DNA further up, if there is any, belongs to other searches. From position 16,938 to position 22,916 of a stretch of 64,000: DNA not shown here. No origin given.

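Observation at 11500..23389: Tandem giant secreted paralogues carrying both dockerin-like and cohesin-like modules, plus a stand-alone cohesin-like protein: candidate non-cellulosomal cohesin-dockerin assembly system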

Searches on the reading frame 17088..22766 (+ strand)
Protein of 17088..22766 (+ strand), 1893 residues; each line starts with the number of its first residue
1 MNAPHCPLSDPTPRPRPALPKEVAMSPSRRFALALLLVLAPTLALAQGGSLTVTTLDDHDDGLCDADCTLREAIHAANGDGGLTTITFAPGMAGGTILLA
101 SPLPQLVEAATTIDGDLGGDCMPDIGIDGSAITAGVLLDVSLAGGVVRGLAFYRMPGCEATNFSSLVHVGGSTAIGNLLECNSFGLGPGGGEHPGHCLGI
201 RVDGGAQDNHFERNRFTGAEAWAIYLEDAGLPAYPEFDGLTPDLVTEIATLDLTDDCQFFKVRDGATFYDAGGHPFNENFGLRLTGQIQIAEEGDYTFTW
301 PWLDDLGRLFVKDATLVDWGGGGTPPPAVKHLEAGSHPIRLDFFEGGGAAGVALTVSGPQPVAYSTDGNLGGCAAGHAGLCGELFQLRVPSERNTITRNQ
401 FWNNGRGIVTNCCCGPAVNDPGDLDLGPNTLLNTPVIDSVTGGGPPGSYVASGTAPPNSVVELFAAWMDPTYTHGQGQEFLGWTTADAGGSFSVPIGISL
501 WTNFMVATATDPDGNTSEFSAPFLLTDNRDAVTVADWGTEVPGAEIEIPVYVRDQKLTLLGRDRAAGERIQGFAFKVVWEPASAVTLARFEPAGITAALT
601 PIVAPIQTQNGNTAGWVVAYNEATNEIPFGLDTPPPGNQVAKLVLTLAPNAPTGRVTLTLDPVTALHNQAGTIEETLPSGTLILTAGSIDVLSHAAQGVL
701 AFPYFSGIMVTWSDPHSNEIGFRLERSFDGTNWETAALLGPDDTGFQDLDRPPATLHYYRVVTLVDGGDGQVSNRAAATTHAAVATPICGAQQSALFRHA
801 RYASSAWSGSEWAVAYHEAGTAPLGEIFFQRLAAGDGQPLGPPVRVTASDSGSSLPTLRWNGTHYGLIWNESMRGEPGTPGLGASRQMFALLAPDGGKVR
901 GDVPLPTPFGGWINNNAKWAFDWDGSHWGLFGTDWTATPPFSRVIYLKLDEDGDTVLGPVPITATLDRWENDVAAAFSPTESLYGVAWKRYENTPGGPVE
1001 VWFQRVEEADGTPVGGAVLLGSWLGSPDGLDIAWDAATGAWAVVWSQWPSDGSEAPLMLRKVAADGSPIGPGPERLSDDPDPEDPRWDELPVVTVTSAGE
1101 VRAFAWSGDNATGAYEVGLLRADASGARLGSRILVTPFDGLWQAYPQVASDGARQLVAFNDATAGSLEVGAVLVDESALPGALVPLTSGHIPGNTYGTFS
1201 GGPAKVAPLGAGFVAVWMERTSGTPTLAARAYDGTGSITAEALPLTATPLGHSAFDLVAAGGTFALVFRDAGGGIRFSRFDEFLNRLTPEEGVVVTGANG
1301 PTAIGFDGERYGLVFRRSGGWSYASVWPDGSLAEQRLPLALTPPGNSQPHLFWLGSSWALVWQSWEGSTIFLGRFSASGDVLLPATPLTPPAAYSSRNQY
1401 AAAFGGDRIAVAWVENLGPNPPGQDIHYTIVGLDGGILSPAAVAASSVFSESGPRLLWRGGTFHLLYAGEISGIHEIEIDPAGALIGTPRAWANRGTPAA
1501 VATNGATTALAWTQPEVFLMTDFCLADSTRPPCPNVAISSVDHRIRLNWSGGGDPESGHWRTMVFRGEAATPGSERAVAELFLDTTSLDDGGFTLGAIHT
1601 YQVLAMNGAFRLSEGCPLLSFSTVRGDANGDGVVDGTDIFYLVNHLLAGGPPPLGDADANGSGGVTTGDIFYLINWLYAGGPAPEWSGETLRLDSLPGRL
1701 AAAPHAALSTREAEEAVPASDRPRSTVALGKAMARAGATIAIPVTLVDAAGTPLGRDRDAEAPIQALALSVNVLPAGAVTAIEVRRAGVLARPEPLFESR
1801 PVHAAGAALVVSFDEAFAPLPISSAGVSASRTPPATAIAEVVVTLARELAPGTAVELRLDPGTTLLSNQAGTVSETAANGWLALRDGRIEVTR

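Call 6: search_protein_families(library=pfam, proteins=[window:17088-22766:+], max_evalue=1)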
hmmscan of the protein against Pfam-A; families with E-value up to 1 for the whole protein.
window:17088-22766:+ (1893 aa): 5 families
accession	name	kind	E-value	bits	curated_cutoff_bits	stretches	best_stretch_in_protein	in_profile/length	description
PF00404.24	Dockerin_1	-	1.8e-06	28.5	22.9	1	1626-1676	2-55/57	Dockerin type I domain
PF07691.17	PA14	-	0.00074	19.8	24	1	275-356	41-133/147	PA14 domain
PF17936.7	Big_6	-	0.025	15.2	27.6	1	476-518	32-75/83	Bacterial Ig domain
PF10528.15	GLEYA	-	0.19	12.5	26.2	1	280-355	1-88/91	GLEYA domain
PF13229.12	Beta_helix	-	0.29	11.2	25.9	0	391-414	100-124/158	Right handed beta helix region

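Call 7: search_protein_families(library=ncbifam, proteins=[window:17088-22766:+], max_evalue=1)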
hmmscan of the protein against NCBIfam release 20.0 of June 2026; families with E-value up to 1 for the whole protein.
window:17088-22766:+ (1893 aa): 2 families
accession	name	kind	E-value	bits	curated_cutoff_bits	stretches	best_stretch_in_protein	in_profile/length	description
TIGR04214.1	CSLREA_Nterm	domain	1.1e-09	38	25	1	52-78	2-27/27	CSLREA domain-containing protein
NF041540.1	dockerin_GC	domain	0.016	15.6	29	1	1626-1676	10-62/67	GC-type dockerin domain-anchored protein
